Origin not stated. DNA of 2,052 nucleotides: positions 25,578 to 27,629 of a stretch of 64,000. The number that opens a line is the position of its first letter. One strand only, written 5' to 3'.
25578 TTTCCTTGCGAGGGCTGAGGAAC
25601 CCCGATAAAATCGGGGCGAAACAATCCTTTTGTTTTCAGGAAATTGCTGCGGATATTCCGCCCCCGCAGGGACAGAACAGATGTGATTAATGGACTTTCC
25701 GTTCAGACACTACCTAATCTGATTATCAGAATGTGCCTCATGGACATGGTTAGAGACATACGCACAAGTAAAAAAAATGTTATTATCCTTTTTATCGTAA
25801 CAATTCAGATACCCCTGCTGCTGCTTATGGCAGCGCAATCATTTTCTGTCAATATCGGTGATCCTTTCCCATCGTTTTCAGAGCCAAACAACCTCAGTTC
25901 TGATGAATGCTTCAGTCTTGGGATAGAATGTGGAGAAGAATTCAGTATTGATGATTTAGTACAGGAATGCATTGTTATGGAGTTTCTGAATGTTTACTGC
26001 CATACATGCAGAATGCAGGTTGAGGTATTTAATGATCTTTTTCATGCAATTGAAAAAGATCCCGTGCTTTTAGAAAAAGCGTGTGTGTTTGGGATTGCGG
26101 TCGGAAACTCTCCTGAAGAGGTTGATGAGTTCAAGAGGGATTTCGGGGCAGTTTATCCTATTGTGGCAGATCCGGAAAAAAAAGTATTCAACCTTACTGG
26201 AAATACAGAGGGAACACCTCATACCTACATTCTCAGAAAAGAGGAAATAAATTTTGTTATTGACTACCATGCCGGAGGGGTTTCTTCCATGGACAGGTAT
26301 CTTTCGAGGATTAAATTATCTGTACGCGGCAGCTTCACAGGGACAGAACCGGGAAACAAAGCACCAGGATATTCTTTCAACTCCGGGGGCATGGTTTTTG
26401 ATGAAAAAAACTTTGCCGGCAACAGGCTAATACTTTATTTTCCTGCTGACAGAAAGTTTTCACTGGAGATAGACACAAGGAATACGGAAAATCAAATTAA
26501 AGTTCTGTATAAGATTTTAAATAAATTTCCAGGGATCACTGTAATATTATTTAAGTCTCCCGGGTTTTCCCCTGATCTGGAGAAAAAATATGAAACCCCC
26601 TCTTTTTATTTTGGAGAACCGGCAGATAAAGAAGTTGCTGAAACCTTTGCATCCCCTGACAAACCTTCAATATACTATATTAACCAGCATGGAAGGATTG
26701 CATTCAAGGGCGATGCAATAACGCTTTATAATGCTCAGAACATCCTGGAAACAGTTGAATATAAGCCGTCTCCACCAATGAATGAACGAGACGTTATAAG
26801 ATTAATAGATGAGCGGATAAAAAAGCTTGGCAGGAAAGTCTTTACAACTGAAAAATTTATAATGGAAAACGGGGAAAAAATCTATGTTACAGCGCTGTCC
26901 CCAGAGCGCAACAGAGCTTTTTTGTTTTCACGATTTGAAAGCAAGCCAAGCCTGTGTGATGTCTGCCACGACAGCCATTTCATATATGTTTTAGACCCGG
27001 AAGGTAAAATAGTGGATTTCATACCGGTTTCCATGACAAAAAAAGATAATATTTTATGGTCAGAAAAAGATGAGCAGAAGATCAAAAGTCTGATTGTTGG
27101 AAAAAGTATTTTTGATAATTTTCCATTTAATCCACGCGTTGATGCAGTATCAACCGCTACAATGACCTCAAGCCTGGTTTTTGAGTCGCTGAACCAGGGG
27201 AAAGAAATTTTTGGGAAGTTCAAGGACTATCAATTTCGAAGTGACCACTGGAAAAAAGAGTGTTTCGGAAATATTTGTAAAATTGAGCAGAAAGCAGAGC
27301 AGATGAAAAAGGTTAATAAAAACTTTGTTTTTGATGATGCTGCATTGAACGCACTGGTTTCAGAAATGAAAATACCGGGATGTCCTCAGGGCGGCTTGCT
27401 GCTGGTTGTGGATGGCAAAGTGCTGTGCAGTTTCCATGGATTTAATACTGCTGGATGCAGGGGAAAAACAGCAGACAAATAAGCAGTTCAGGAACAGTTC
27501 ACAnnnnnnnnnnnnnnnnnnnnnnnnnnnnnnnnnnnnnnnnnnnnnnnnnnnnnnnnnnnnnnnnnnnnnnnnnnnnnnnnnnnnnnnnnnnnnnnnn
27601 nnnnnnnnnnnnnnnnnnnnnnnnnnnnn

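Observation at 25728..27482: Thioredoxin(CxxC) - degenerate thioredoxin - FMN_bind-like fusion protein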

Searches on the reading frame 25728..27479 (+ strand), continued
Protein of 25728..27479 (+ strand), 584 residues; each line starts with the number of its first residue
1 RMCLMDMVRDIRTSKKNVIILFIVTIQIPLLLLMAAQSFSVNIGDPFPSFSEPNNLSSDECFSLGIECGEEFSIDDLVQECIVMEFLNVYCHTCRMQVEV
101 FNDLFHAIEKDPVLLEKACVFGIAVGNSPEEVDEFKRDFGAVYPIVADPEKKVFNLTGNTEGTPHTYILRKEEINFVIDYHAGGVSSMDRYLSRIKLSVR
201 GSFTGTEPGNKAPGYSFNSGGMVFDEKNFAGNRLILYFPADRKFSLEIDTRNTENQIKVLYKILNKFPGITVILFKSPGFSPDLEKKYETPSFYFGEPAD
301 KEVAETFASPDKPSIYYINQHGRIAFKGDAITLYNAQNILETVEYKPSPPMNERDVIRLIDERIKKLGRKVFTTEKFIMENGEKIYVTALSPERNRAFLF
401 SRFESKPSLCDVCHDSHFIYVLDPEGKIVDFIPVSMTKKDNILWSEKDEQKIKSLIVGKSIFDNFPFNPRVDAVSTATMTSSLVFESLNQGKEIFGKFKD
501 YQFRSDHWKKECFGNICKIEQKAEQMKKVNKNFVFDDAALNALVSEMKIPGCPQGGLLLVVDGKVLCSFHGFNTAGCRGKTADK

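Call 27: find_encoding_contigs(protein=P0069, flank=10000, max_places=1)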
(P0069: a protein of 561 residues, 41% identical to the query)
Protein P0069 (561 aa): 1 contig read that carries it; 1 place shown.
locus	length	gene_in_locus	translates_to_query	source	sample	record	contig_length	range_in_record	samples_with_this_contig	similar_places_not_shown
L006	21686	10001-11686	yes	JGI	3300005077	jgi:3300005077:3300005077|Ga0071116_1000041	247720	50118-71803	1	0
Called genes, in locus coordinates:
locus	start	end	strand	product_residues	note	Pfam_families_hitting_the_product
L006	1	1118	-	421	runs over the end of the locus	PF00768:Peptidase_S11, PF13354:Beta-lactamase2, PF07943:PBP5_C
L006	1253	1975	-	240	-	PF00535:Glycos_transf_2, PF10111:Glyco_tranf_2_2 (weak)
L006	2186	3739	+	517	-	PF13231:PMT_2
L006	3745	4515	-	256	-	PF01966:HD (weak)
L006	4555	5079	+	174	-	PF01047:MarR, PF12802:MarR_2, PF13412:HTH_24 (faint)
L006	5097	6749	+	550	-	PF16957:Mal_decarbox_Al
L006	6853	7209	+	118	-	-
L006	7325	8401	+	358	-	PF12724:Flavodoxin_5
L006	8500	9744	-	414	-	PF01435:Peptidase_M48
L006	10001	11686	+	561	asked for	PF00578:AhpC-TSA (weak)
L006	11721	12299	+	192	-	PF00578:AhpC-TSA (weak), PF08534:Redoxin (weak), PF13098:Thioredoxin_2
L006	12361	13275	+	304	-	PF03446:NAD_binding_2, PF00393:6PGD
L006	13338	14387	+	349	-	PF00850:Hist_deacetyl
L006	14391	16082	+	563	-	PF00501:AMP-binding, PF13193:AMP-binding_C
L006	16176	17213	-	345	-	PF13500:AAA_26, PF07085:DRTGG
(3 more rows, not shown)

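Call 29: predict_structure(alignment_id=A1)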
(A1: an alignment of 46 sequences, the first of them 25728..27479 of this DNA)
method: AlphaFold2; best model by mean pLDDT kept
length: 584 residues; sequences in the alignment: 46
mean_pLDDT: 90.3   pTM: 0.79
mean pLDDT of the five models: 90.3, 89.3, 89.0, 88.3, 87.8
residues with pLDDT >= 90: 414; 70-90: 138; 50-70: 23; < 50: 9
segments of 3 or more residues with pLDDT < 50: 1-4, 580-584
pLDDT, mean of each block of 10 residues (from residue 1): 49 69 87 68 92 97 95 96 97 89 97 95 98 98 98 88 90 93 83 88 84 94 95 95 87 95 95 92 90 93 89 94 93 89 76 94 97 91 92 91 91 86 98 90 92 97 94 86 95 93 95 96 95 95 93 91 95 83 40
secondary structure, 60 per line:
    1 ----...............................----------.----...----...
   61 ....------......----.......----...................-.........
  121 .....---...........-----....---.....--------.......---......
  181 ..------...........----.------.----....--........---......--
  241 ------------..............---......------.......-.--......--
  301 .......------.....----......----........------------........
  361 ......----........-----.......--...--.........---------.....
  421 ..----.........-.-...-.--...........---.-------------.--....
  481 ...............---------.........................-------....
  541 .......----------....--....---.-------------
elements in order: H5-35 E51-53 H58-64 E71-73 E81-87 H92-110 H112-117 E118-125 H129-139 E145-148 H152-156 E165-171 E175-182 H189-199 E216-219 E222-225 H226-229 E233-238 H253-266 E270-275 H282-288 E293-298 H301-307 E314-318 E323-328 H333-340 H353-366 E371-378 E384-390 E398-406 E416-422 E427-435 H446-456 H478-495 H505-529 H537-547 E558-561 E564-567

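Call 53: find_encoding_contigs(protein=P0098, flank=10000, max_places=2)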
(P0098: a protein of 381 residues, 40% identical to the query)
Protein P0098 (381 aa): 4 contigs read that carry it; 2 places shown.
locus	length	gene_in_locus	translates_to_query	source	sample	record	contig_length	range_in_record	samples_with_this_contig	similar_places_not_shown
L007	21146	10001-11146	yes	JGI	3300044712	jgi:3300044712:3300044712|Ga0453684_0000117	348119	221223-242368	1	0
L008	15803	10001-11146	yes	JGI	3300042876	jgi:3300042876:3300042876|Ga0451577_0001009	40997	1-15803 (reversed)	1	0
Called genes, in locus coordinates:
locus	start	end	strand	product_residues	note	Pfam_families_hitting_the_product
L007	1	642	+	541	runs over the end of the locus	-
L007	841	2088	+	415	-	PF00579:tRNA-synt_1b, PF22421:SYY_C-terminal, PF01479:S4 (weak)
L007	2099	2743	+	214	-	PF04028:DUF374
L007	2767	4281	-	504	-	PF00512:HisKA, PF02518:HATPase_c, PF00072:Response_reg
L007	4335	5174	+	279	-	PF13240:Zn_Ribbon_1 (faint), PF04893:Yip1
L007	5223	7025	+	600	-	PF01336:tRNA_anti-codon, PF00152:tRNA-synt_2, PF02938:GAD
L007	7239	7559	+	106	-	PF01479:S4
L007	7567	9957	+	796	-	PF13567:DUF4131, PF03772:Competence, PF00753:Lactamase_B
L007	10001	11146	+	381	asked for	PF00578:AhpC-TSA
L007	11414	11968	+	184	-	PF10518:TAT_signal (weak), PF04879:Molybdop_Fe4S4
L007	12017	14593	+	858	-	PF00384:Molybdopterin, PF01568:Molydop_binding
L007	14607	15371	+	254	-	PF12800:Fer4_4 (faint), PF12838:Fer4_7, PF13247:Fer4_11, PF12797:Fer4_2 (weak), PF00037:Fer4 (weak), PF12837:Fer4_6 (weak), PF13187:Fer4_9 (weak), PF13237:Fer4_10 (weak)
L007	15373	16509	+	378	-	PF03916:NrfD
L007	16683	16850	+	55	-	-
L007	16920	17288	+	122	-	PF01323:DSBA, PF13462:Thioredoxin_4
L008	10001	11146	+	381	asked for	PF00578:AhpC-TSA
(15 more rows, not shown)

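Call 54: find_encoding_contigs(protein=P0093, flank=10000, max_places=2)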
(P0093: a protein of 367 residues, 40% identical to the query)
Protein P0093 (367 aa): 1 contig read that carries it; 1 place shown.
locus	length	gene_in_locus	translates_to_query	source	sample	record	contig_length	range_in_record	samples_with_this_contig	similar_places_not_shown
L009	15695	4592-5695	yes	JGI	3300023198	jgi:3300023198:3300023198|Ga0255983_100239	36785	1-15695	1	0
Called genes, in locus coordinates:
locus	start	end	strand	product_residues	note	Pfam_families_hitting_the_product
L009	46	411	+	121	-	PF02085:Cytochrom_CIII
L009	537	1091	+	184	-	-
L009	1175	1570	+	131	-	PF00072:Response_reg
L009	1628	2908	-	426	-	PF04055:Radical_SAM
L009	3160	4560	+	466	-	PF22113:Mtrc-MtrF_II-IV_dom (faint), PF13435:Cytochrome_C554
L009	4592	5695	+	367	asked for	-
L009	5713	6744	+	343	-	PF18152:DAHP_snth_FXD, PF00793:DAHP_synth_1, PF03102:NeuB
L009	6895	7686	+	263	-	PF02405:MlaE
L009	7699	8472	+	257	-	PF00005:ABC_tran, PF13304:AAA_21 (faint)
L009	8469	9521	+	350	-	PF02470:MlaD, PF28544:Helical_needle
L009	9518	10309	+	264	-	-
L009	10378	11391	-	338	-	-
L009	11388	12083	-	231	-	PF00528:BPD_transp_1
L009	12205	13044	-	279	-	PF12849:PBP_like_2, PF13531:SBP_bac_11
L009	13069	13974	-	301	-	PF12728:HTH_17, PF12727:PBP_like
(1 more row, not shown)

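Call 64: find_related_loci(query=A1, collection=genome_contigs, flank=10000)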
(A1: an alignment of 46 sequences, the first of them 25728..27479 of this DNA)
Query A1 (584 aa) in genome_contigs; peptide patterns used: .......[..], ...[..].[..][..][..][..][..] (x = any residue, [..] = any of these).
44 stretches matched a pattern; 37 encode a relative of the query (tblastn E <= 1e-3); 36 distinct loci.
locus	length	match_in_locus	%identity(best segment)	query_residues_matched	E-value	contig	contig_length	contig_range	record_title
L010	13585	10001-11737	54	2-578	0e+0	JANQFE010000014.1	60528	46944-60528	MAG: Thermodesulfobacteriota bacterium isolate PL23a_bin.71 k99_2996173, whole genome shotgun sequence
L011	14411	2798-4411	52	28-572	0e+0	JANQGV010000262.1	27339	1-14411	MAG: Thermodesulfobacteriota bacterium isolate PL23b_bin.63 k99_84302, whole genome shotgun sequence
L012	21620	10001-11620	51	37-578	0e+0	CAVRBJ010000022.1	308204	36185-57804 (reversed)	MAG: uncultured delta proteobacterium isolate MFD00032.bin.2.161 genome assembly, contig: contig_56440, whole genome sho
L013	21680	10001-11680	47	16-578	0e+0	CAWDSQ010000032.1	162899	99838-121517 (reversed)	MAG: uncultured delta proteobacterium isolate MFD04716.bin.2.188 genome assembly, contig: contig_80461, whole genome sho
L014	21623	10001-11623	49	31-573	0e+0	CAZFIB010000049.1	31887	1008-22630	MAG TPA_asm: uncultured Thermodesulfobacteriota bacterium isolate SRP141376_co4_291 genome assembly, contig: NODE_2521_l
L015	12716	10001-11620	49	40-581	0e+0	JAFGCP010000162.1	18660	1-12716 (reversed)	MAG: Deltaproteobacteria bacterium isolate Zod_Metabat.1117 k87_3744463, whole genome shotgun sequence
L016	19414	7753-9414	49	20-577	0e+0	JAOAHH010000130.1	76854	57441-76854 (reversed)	MAG: Thermodesulfobacteriota bacterium isolate SKW55 k141_363847, whole genome shotgun sequence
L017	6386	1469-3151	47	23-578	0e+0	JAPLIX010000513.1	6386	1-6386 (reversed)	MAG: Proteobacteria bacterium isolate LacPavin_0419_WC90_MAG_50_6 LacPavin_0419_WC90_scaffold_413708, whole genome shotg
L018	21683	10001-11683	48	23-577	7e-179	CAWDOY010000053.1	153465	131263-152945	MAG: uncultured delta proteobacterium isolate MFD04716.bin.2.301 genome assembly, contig: contig_81162, whole genome sho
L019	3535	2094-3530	51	21-499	3e-179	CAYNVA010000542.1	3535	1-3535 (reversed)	MAG TPA_asm: uncultured Thermodesulfobacteriota bacterium isolate binchicken_co255_249 genome assembly, contig: k141_310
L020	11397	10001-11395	52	28-493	1e-167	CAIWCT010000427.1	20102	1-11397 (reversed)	MAG: uncultured delta proteobacterium isolate AM-2014_bin-3252 genome assembly, contig: bin-3252:427/455, whole genome s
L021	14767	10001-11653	46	32-577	1e-166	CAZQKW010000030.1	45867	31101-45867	MAG TPA_asm: uncultured Thermodesulfobacteriota bacterium isolate binchicken_co107_87 genome assembly, contig: NODE_2021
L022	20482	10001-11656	43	15-578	4e-161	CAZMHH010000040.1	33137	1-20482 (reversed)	MAG TPA_asm: uncultured Thermodesulfobacteriota bacterium isolate SRP332253_co1_288 genome assembly, contig: NODE_1793_l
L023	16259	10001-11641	42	28-577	4e-157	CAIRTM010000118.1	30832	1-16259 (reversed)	MAG: uncultured delta proteobacterium isolate LaPlata_bin-1461 genome assembly, contig: bin-1461:118/149, whole genome s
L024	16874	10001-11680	40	15-577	4e-152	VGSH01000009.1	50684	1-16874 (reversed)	MAG: Deltaproteobacteria bacterium isolate K_DeepCast_150m_m1_356 K_DeepCast_150m_m1_356_Ga0194126_10000891, whole genom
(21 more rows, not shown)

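Call 77: find_encoding_contigs(protein=P0214, flank=10000, max_places=2)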
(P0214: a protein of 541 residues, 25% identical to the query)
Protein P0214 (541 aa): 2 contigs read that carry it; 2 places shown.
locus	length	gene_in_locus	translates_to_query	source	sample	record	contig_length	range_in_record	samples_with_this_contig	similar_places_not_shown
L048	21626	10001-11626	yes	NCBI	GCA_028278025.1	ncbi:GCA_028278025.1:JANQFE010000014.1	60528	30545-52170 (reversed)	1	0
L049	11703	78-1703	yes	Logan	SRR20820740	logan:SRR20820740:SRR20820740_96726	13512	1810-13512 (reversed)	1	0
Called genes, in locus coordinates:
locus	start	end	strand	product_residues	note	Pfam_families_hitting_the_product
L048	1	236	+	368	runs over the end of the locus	PF00676:E1_dh, PF13292:DXP_synthase_N (faint)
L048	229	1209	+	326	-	PF02779:Transket_pyr, PF02780:Transketolase_C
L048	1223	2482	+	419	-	PF00364:Biotin_lipoyl, PF25984:BSH_YknX (faint), PF25917:BSH_RND (weak), PF02817:E3_binding, PF00198:2-oxoacid_dh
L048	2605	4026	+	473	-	PF01134:GIDA (faint), PF07992:Pyr_redox_2, PF12831:FAD_oxidored, PF13738:Pyr_redox_3 (weak), PF00070:Pyr_redox, PF02852:Pyr_redox_dim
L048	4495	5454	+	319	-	PF03116:NQR2_RnfD_RnfE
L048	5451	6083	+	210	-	PF04205:FMN_bind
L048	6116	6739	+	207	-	PF02508:Rnf-Nqr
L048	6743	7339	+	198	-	PF02508:Rnf-Nqr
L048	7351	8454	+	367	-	PF00111:Fer2, PF00970:FAD_binding_6, PF00175:NAD_binding_1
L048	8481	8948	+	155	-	-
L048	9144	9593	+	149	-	-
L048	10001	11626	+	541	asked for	PF00578:AhpC-TSA, PF08534:Redoxin, PF13905:Thioredoxin_8 (faint), PF00578:AhpC-TSA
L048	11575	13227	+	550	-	PF00496:SBP_bac_5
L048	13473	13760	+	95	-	-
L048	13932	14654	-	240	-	PF01863:YgjP-like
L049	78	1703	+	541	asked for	PF00578:AhpC-TSA, PF08534:Redoxin, PF13905:Thioredoxin_8 (faint), PF00578:AhpC-TSA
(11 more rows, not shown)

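Call 78: find_encoding_contigs(protein=P0178, flank=10000, max_places=2)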
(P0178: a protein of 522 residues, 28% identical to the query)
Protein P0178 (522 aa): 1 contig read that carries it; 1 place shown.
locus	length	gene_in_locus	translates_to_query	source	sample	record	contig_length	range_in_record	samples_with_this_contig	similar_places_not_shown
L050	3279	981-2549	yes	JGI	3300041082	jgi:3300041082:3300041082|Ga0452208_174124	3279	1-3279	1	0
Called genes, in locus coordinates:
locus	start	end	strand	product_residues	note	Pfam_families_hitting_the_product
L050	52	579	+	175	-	-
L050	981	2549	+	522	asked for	PF00578:AhpC-TSA, PF08534:Redoxin, PF13905:Thioredoxin_8 (weak), PF13911:AhpC-TSA_2 (faint), PF00578:AhpC-TSA, PF08534:Redoxin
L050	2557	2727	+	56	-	-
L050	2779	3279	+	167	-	?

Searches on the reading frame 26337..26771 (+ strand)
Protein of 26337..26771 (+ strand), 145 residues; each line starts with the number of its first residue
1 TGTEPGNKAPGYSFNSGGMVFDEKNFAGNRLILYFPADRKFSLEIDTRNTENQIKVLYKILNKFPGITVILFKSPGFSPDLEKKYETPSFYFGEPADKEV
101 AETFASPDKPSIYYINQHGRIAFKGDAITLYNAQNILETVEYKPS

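Call 76: search_protein_families(library=pfam, proteins=[window:26337-26771:+], max_evalue=0.1)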
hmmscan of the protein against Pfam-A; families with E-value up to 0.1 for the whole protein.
seq(145 aa): 0 families
